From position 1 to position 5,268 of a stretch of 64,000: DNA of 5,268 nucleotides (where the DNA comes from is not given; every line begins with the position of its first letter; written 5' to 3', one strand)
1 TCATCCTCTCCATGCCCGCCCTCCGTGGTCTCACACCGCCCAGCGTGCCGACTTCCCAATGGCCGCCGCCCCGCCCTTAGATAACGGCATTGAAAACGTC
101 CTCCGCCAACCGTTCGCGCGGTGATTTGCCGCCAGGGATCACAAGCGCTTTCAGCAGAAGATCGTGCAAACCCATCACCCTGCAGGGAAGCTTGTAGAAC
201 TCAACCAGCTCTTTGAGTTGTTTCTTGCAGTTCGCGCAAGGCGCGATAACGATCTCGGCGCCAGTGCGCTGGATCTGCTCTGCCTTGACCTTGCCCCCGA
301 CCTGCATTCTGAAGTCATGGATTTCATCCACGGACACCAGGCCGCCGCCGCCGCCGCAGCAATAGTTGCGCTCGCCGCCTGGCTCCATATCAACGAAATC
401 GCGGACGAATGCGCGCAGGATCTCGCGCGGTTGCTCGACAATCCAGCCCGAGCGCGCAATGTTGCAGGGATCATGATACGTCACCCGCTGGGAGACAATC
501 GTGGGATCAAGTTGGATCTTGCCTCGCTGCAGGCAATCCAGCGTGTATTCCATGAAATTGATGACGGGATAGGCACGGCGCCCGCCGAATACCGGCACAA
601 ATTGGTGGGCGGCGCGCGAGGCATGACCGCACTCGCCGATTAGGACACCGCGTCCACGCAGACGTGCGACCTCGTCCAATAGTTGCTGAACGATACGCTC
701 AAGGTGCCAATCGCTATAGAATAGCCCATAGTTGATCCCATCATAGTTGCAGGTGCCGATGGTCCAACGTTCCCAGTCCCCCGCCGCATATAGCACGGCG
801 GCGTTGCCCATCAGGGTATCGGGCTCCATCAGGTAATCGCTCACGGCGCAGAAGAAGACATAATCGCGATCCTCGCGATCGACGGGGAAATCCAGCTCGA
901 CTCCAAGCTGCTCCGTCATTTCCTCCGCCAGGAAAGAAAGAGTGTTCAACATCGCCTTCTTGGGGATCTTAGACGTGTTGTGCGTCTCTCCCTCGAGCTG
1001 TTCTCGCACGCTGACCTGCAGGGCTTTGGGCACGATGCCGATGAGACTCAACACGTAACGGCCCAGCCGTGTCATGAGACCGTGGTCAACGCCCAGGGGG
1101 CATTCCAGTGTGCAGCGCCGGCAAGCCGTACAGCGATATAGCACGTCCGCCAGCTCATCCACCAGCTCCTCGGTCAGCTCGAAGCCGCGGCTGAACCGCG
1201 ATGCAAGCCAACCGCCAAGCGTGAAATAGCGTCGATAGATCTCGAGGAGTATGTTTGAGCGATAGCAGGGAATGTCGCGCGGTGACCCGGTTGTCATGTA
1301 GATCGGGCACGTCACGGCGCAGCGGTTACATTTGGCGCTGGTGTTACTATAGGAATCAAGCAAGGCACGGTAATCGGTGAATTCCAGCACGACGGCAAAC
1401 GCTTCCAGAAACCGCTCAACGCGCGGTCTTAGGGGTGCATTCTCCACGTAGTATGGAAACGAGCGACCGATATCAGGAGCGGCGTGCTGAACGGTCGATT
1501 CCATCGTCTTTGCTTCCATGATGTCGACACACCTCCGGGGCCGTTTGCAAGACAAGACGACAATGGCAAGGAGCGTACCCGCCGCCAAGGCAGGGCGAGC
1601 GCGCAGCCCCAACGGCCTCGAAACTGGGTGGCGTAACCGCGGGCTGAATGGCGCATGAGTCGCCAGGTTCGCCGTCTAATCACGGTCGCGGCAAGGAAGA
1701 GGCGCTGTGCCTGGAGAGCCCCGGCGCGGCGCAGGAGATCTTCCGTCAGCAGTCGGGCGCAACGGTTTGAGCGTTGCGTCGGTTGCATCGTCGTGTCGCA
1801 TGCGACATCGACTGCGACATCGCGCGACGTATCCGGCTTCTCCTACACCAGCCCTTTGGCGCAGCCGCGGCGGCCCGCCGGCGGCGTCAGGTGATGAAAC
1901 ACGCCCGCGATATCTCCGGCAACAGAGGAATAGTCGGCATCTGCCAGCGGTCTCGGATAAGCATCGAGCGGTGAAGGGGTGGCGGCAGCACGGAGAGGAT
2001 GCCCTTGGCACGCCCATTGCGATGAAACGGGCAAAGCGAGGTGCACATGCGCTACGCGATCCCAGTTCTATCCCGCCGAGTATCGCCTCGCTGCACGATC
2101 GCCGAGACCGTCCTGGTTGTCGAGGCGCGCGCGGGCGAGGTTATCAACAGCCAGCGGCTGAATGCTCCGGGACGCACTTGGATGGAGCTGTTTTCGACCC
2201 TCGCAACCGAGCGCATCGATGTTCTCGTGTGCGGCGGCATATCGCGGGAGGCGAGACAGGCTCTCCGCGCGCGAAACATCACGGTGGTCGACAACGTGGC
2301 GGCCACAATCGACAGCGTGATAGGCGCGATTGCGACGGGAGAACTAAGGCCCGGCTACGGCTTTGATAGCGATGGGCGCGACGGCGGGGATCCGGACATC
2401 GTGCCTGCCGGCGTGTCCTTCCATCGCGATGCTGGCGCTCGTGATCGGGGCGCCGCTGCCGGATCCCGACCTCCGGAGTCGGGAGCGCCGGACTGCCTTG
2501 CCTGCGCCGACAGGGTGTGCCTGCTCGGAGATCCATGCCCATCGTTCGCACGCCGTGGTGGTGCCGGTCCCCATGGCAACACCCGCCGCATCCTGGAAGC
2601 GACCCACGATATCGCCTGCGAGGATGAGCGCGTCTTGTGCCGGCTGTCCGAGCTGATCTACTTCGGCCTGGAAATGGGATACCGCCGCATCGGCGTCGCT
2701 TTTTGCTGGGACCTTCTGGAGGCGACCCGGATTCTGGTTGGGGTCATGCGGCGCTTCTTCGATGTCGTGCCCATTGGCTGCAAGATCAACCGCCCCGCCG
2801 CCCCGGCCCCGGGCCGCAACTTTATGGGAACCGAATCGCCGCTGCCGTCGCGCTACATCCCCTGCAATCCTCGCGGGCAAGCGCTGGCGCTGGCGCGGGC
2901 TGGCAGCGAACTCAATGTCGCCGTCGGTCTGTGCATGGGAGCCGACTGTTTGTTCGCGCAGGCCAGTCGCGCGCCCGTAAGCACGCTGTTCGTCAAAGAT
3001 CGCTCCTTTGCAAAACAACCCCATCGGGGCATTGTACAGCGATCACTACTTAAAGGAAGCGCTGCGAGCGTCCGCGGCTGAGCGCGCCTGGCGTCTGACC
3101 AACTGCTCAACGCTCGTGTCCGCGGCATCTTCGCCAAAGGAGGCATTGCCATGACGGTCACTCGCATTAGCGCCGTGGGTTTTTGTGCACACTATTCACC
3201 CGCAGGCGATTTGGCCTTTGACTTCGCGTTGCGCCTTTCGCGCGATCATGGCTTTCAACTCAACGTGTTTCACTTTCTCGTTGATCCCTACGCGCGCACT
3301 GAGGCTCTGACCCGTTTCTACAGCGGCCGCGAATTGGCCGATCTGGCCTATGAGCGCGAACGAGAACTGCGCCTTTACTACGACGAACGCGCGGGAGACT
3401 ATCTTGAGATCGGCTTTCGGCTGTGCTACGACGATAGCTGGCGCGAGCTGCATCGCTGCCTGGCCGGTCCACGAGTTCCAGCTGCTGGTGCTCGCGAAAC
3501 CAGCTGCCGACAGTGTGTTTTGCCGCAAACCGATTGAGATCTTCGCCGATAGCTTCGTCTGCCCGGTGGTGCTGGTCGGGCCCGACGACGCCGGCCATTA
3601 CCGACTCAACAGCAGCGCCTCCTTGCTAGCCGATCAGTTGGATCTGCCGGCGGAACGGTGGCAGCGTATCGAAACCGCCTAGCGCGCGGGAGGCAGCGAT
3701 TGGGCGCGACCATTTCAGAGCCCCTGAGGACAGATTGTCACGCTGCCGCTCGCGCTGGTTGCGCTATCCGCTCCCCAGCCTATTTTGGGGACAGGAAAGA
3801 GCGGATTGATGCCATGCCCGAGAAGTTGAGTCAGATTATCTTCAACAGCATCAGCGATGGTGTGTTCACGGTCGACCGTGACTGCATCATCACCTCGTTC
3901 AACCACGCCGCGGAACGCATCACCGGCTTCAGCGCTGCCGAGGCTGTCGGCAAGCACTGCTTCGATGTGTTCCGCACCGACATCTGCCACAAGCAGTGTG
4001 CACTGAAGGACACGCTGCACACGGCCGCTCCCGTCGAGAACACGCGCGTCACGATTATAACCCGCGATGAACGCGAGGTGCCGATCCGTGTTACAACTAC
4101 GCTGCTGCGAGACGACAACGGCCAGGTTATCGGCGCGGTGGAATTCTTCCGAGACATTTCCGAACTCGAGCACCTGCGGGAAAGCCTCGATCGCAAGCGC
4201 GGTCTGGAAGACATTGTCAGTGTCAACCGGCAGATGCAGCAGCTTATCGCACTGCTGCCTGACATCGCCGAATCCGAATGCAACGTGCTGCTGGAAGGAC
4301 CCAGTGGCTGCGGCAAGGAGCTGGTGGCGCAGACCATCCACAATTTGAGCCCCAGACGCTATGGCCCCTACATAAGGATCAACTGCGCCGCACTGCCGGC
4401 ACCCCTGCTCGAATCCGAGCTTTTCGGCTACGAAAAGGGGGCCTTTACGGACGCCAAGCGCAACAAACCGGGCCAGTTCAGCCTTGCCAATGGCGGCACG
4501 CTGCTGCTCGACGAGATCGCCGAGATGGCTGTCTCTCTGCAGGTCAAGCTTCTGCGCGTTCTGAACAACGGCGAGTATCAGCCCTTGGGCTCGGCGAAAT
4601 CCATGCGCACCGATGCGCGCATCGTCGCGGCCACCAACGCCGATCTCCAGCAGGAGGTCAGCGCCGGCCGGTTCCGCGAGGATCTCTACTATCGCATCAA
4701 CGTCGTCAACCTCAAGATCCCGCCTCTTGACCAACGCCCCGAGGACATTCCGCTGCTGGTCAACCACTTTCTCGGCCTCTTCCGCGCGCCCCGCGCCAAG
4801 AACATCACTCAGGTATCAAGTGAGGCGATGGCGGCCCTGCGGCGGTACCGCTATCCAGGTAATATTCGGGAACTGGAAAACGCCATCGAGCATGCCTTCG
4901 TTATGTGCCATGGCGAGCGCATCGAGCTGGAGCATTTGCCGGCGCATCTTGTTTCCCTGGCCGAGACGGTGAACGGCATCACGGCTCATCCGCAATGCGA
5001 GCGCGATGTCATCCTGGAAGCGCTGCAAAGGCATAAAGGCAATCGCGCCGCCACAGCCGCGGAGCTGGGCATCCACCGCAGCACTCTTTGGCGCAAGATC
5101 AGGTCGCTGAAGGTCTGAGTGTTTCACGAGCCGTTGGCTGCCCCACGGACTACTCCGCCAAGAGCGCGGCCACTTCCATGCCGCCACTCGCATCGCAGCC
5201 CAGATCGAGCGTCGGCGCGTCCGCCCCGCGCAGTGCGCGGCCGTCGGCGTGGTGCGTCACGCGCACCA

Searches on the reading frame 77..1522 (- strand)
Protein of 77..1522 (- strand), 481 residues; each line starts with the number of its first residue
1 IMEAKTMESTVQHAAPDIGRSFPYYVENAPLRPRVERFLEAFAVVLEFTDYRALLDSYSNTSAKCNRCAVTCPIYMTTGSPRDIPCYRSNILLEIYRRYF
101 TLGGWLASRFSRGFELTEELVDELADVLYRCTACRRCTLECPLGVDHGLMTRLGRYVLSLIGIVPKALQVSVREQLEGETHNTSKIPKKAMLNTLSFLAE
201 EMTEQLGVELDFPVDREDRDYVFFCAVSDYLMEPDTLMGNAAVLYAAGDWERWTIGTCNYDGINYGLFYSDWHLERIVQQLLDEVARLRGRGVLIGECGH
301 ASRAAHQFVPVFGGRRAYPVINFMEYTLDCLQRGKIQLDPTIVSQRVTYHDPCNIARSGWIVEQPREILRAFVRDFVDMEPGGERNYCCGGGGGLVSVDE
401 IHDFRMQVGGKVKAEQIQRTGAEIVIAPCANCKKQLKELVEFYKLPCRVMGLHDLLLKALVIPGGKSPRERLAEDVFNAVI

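Call 7: search_protein_families(library=pfam, proteins=[window:77-1522:-], max_evalue=0.001)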
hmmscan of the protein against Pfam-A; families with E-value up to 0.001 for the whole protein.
window:77-1522:- (481 aa): 3 families
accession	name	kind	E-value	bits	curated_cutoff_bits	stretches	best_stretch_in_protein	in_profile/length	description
PF02754.22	CCG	-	3.5e-13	49.9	20.6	1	347-437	1-85/85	Cysteine-rich domain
PF13183.11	Fer4_8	-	1.4e-08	35.6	27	1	64-145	7-68/68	4Fe-4S dicluster domain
PF13534.11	Fer4_17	-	0.00021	22.2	22.2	1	64-146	4-61/61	4Fe-4S dicluster domain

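Call 48: search_protein_families(library=ncbifam, proteins=[window:77-1519:-], max_evalue=0.001)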
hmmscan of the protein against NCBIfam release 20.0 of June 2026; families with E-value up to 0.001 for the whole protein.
window:77-1519:- (480 aa): 10 families
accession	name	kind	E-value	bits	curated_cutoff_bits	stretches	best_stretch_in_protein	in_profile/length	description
NF045796.1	DsrK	equivalog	5e-83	279.2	400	1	49-462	41-438/453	sulfate reduction electron transfer complex DsrMKJOP subunit DsrK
NF045711.1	sulf_resp_HmcF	equivalog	3e-66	224.1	750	1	54-463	55-453/457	sulfate respiration complex iron-sulfur protein HmcF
NF045724.1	ferredox_TmcB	equivalog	2.1e-57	194.6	735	1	49-458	31-427/430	electron transfer complex ferredoxin TmcB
NF004898.0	PRK06259.1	equivalog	8.1e-22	77.5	385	1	339-458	372-487/488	fumarate reductase (CoM/CoB) subunit TfrB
NF008369.0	PRK11168.1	equivalog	2.6e-14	52.9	278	1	321-437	273-382/401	anaerobic glycerol-3-phosphate dehydrogenase subunit C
NF045670.1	quin_L_LdhH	equivalog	5.1e-14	51.5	800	1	319-454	576-704/706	L-lactate dehydrogenase (quinone) large subunit LdhH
TIGR03379.1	glycerol3P_GlpC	equivalog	2.4e-10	39.8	279.9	1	326-437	275-379/397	anaerobic glycerol-3-phosphate dehydrogenase subunit GlpC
NF008434.0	PRK11274.1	equivalog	7.4e-07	28.4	333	0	61-176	25-120/409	glycolate oxidase subunit GlcF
NF045663.1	diclust_near_Sec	equivalog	0.00011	20.5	530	1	340-436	530-619/759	pyridine nucleotide-disulfide oxidoreductase/dicluster-binding protein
NF049975.1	2HglutDHaseYdiJ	equivalog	0.00073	17.4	1350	0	118-145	660-687/1018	D-2-hydroxyglutarate dehydrogenase YdiJ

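Call 62: list_cluster_members(proteins=[window:77-1519:-, window:3814-5118:+, window:5150-6523:-, window:8704-9189:+, window:9233-11338:+])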
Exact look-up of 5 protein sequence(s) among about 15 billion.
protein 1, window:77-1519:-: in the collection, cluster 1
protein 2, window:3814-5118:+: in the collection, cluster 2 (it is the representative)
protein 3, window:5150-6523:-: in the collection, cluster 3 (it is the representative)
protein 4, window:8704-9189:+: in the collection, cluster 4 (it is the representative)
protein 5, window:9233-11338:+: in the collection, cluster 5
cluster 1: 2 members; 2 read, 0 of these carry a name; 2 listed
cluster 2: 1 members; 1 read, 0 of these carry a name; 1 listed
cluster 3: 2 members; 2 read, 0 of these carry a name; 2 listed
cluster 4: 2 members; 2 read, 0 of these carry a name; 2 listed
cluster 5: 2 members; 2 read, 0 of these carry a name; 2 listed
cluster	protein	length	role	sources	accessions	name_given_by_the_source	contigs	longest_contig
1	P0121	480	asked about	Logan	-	-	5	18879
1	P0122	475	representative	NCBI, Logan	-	-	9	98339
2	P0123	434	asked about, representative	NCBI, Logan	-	-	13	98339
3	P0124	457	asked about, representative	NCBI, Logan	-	-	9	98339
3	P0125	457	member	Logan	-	-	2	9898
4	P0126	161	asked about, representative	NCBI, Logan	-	-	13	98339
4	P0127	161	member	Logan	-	-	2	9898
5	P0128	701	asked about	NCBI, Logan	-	-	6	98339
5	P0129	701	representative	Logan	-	-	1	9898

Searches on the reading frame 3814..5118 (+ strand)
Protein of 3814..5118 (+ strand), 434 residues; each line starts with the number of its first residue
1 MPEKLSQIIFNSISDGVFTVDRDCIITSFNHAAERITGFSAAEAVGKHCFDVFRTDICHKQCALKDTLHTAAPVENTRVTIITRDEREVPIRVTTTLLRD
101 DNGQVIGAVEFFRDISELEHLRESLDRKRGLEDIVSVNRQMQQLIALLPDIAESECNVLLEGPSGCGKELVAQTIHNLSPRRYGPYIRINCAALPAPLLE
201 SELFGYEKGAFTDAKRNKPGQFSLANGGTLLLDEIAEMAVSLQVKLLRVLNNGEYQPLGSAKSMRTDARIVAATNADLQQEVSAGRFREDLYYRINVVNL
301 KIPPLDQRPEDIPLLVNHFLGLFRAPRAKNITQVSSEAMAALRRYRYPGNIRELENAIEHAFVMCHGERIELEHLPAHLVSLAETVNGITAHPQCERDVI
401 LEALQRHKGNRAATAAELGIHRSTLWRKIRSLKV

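Call 7: search_protein_families(library=pfam, proteins=[window:3814-5118:+], max_evalue=0.001)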
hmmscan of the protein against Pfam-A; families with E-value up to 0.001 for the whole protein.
window:3814-5118:+ (434 aa): 14 families
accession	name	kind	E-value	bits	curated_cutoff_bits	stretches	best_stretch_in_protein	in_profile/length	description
PF00158.32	Sigma54_activat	-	1e-65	220.9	20.2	1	135-300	2-167/168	Sigma-54 interaction domain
PF25601.1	AAA_lid_14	-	2.8e-26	91.6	27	1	307-382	2-77/87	AAA+ ATPase lid domain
PF14532.12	Sigma54_activ_2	-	1e-20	74.8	25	1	139-305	5-138/138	Sigma-54 interaction domain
PF13426.13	PAS_9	-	2.1e-17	63.7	27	1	14-117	1-103/103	PAS domain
PF00989.32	PAS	-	2.6e-17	63.3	22.6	1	9-115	6-113/113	PAS fold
PF08448.16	PAS_4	-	5.7e-15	55.9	23.1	1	10-119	1-109/110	PAS fold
PF02954.25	HTH_8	-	4.2e-14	52.4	22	1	394-430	4-40/42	Bacterial regulatory protein, Fis family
PF01078.27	Mg_chelatase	-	1.2e-07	31.7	20.3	0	215-273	95-155/207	Magnesium chelatase, subunit ChlI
PF07728.20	AAA_5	-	1.5e-07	32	22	1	157-276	1-123/139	AAA domain (dynein-related subfamily)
PF13188.13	PAS_8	-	2.2e-07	31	21.8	1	8-59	5-56/65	PAS domain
PF13596.12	PAS_10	-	8.2e-06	26.9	22.1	1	9-115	4-105/106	PAS domain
PF13556.12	HTH_30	-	9e-05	22.6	27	1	401-430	5-34/59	PucR C-terminal helix-turn-helix domain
PF07724.20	AAA_2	-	0.00016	22.2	27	1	155-281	3-130/166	AAA domain (Cdc48 subfamily)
PF25213.1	HVO_A0261_N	-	0.00091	19.5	35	0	397-432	13-48/86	HVO_A0261 N-terminal domain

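Call 15: find_encoding_contigs(protein=window:3814-5118:+, flank=10000, max_places=6)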
Protein window:3814-5118:+ (434 aa): 13 contigs read that carry it; 6 places shown.
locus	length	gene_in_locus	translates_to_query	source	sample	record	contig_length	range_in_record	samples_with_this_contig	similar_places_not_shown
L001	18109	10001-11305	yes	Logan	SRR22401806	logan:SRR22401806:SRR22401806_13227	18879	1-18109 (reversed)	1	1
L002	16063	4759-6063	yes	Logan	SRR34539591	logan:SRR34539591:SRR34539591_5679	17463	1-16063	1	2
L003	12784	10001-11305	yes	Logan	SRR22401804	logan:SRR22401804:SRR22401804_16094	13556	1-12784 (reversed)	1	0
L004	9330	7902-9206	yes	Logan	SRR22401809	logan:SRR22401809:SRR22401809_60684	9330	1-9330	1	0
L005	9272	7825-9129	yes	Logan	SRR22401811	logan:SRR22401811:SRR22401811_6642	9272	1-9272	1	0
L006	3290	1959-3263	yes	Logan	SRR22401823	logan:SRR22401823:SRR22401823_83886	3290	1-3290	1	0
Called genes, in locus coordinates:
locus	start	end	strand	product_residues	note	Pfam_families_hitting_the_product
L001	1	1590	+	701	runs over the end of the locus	PF02872:5_nucleotid_C, PF13860:FlgD_ig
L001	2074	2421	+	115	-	-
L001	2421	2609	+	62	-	-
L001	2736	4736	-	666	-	PF03916:NrfD, PF02085:Cytochrom_CIII (faint), PF14522:Cytochrome_C7 (faint)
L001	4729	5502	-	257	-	PF12838:Fer4_7 (faint), PF13247:Fer4_11, PF00037:Fer4 (weak), PF12797:Fer4_2 (weak), PF12837:Fer4_6 (weak), PF13237:Fer4_10 (weak), PF13187:Fer4_9 (weak)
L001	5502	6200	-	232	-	-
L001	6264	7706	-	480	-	PF13183:Fer4_8, PF02754:CCG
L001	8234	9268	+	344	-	PF02579:Nitro_FeMo-Co (weak), PF08901:DUF1847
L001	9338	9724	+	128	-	-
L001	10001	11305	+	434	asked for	PF00989:PAS, PF08448:PAS_4, PF13188:PAS_8 (weak), PF13426:PAS_9, PF00158:Sigma54_activat, PF14532:Sigma54_activ_2, PF25601:AAA_lid_14, PF02954:HTH_8, +3 more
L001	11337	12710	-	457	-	PF01966:HD, PF13487:HD_5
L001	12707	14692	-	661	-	-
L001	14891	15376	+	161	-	PF00571:CBS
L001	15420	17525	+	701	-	PF12969:DUF3857, PF01841:Transglut_core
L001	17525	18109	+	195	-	?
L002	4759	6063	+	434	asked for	PF00989:PAS, PF08448:PAS_4, PF13188:PAS_8 (weak), PF13426:PAS_9, PF00158:Sigma54_activat, PF14532:Sigma54_activ_2, PF25601:AAA_lid_14, PF02954:HTH_8, +3 more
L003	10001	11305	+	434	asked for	PF00989:PAS, PF08448:PAS_4, PF13188:PAS_8 (weak), PF13426:PAS_9, PF00158:Sigma54_activat, PF14532:Sigma54_activ_2, PF25601:AAA_lid_14, PF02954:HTH_8, +3 more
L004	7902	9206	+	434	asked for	PF00989:PAS, PF08448:PAS_4, PF13188:PAS_8 (weak), PF13426:PAS_9, PF00158:Sigma54_activat, PF14532:Sigma54_activ_2, PF25601:AAA_lid_14, PF02954:HTH_8, +3 more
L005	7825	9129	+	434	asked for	PF00989:PAS, PF08448:PAS_4, PF13188:PAS_8 (weak), PF13426:PAS_9, PF00158:Sigma54_activat, PF14532:Sigma54_activ_2, PF25601:AAA_lid_14, PF02954:HTH_8, +3 more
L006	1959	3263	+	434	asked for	PF00989:PAS, PF08448:PAS_4, PF13188:PAS_8 (weak), PF13426:PAS_9, PF00158:Sigma54_activat, PF14532:Sigma54_activ_2, PF25601:AAA_lid_14, PF02954:HTH_8, +3 more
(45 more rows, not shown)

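Call 48: search_protein_families(library=ncbifam, proteins=[L001:5502-6200:-, L001:4729-5502:-, L001:2736-4736:-, window:3814-5118:+], max_evalue=0.001)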
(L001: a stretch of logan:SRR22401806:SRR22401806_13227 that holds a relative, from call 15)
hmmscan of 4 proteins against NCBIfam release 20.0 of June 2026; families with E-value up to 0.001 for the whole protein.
L001:5502-6200:- (232 aa): 3 families
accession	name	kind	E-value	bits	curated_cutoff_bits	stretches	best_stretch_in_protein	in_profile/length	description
NF045723.1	memb_anch_TmcC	equivalog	2.1e-32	112.4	240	1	4-205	3-202/218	TmcC family electron transfer complex membrane anchor subunit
NF045716.1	sulf_resp_HmcE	equivalog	1.3e-29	103.4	275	1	4-205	1-204/226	sulfate respiration complex protein HmcE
NF038018.1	qmoC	equivalog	0.00012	21.6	300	1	78-199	235-352/360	quinone-interacting membrane-bound oxidoreductase complex subunit QmoC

L001:4729-5502:- (257 aa): 30 families (the best 25 are shown)
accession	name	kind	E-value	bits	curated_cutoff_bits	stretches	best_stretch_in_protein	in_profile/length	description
NF045715.1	sulf_resp_HmcB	equivalog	6.6e-63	212.6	420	1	2-241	37-286/307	sulfate respiration complex iron-sulfur protein HmcB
NF008134.0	PRK10882.1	equivalog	6.3e-56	189.8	263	1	4-242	41-317/329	hydrogenase 2 operon protein HybA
TIGR01582.1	FDH-beta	equivalog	2.5e-35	122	334.7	1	3-191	23-221/283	formate dehydrogenase subunit beta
TIGR02951.1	DMSO_dmsB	equivalog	5.8e-31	107.7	214.1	1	5-157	5-156/161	DMSO/selenate family reductase complex B subunit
NF045797.1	DsrO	equivalog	3.9e-26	91.9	200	1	3-169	45-217/235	sulfate reduction electron transfer complex DsrMKJOP subunit DsrO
TIGR03149.1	cyt_nit_nrfC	equivalog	8.9e-24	84.1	377.6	1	4-168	41-198/225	cytochrome c nitrite reductase Fe-S protein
NF011569.0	PRK14993.1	equivalog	1.3e-22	80.5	416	1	3-153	45-187/244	tetrathionate reductase subunit TtrB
NF041715.1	arsenate_red_ArrB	equivalog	7.8e-20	71.4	450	2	4-117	5-110/233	arsenate respiratory reductase iron-sulfur subunit ArrB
NF045766.1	PhenlGlyoxDHPadI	equivalog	6.3e-19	68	700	1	3-159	6-143/443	NADH-dependent phenylglyoxylate dehydrogenase subunit beta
NF041782.1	mnquin_red_QrcC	equivalog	8.7e-19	68.1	400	1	4-117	3-122/239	menaquinone reductase iron-sulfur cluster-binding subunit QrcC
NF038355.1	FDH3_beta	equivalog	1.2e-17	64.5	240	1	4-130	5-123/180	formate dehydrogenase FDH3 subunit beta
NF009408.0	PRK12769.1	equivalog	9.4e-17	60.4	1003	1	3-167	4-160/659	formate-dependent uric acid utilization protein AegA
TIGR03478.1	DMSO_red_II_bet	subfamily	9.6e-16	57.6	480.7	1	62-156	129-222/321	DMSO reductase family type II enzyme, iron-sulfur subunit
NF009451.0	PRK12809.1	equivalog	1.5e-15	56.5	1154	1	2-154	3-139/639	formate-dependent uric acid utilization protein YgfT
NF042979.1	EthbenzDh_ebdB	equivalog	2.2e-15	56.4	740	1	62-163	151-251/354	ethylbenzene dehydrogenase subunit beta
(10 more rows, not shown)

L001:2736-4736:- (666 aa): 4 families
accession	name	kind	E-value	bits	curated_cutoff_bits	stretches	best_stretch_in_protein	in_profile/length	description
NF045714.1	sulf_resp_HmcC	equivalog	1.9e-69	234.8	550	2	16-225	12-222/376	sulfate respiration complex protein HmcC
NF008133.1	PRK10881.1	equivalog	2.8e-61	208.1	450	2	12-220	19-229/377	Ni/Fe-hydrogenase cytochrome b subunit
NF041784.1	mnquin_red_QrcD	equivalog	2.3e-33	116.1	570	2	15-220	28-241/408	menaquinone reductase integral membrane subunit QrcD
NF045713.1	CxxCH_16_HmcA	equivalog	3.7e-05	22.5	400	1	508-626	133-254/541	sulfate respiration complex hexadecaheme cytochrome HmcA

window:3814-5118:+ (434 aa): 40 families (the best 25 are shown)
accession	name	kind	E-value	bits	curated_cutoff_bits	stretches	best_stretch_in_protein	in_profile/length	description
NF041552.1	TF_PrdR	equivalog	7.2e-103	344.9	795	1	6-430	136-574/577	sigma-54 dependent transcriptional regulator PrdR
NF008469.0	PRK11361.1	equivalog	7.5e-97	324.9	714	1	116-430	127-452/461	acetoacetate metabolism transcriptional regulator AtoC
TIGR01817.1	nifA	equivalog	5.1e-94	315.9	528.85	1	126-410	189-470/534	nif-specific transcriptional activator NifA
NF038308.1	RNA_repair_RtcR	equivalog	3.6e-90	303.3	650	1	118-397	160-476/530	RNA repair transcriptional activator RtcR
TIGR01818.1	ntrC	equivalog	3.7e-90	303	558.6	1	130-381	132-383/463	nitrogen regulation protein NR(I)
NF003451.0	PRK05022.1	equivalog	3.2e-89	300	476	1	128-433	186-509/512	nitric oxide reductase transcriptional regulator NorR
TIGR02915.1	PEP_resp_reg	equivalog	6e-89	298.9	502.6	1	119-430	123-440/445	PEP-CTERM-box response regulator transcription factor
NF050807.1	TransRegFlbDCaul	equivalog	1.3e-84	284.7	750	1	132-375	118-361/454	sigma-54-dependent transcriptional regulator FlbD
NF007689.0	PRK10365.1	equivalog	1.7e-84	284.1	760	1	135-429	142-439/441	sigma-54-dependent response regulator transcription factor ZraR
TIGR02329.1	propionate_PrpR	equivalog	8.2e-81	272.2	499.2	1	17-430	167-525/526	propionate catabolism operon regulatory protein PrpR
NF011953.0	PRK15424.1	equivalog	4e-77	260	703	1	121-431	208-533/538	propionate catabolism operon regulatory protein PrpR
NF008485.2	PRK11388.1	equivalog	5.5e-77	259.5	551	1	9-433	215-636/643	dihydroxyacetone kinase operon transcriptional regulator DhaR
NF041946.1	LuxO_transreg_Vib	equivalog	2.9e-76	257.1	800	1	132-384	133-385/463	quorum-sensing sigma-54 dependent transcriptional regulator LuxO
NF011695.0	PRK15115.1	equivalog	3.4e-75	253.5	763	1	124-426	127-430/445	two-component system response regulator GlrR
NF011958.0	PRK15429.1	equivalog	5.3e-75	253.4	830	1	131-432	378-684/692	formate hydrogenlyase transcriptional activator FlhA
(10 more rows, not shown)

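Call 49: search_protein_families(library=pfam, proteins=[L001:5502-6200:-, L001:2736-4736:-, L001:2074-2421:+], max_evalue=0.01)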
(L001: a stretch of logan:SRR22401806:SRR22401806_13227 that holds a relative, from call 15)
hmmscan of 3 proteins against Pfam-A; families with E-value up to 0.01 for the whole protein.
L001:5502-6200:- (232 aa): 0 families

L001:2736-4736:- (666 aa): 4 families
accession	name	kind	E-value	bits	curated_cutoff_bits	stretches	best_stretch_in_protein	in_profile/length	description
PF03916.19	NrfD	-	5.3e-11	43.1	25.8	1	35-223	3-200/313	Polysulphide reductase, NrfD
PF02085.21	Cytochrom_CIII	-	3e-09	37.5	22.9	2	524-624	23-101/101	Class III cytochrome C family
PF14522.11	Cytochrome_C7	-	1.2e-05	25.4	24.8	0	506-572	12-67/67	Cytochrome c7 and related cytochrome c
PF14537.11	Cytochrom_c3_2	-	0.0055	17.6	25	0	547-624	7-78/79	Cytochrome c3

L001:2074-2421:+ (115 aa): 0 families
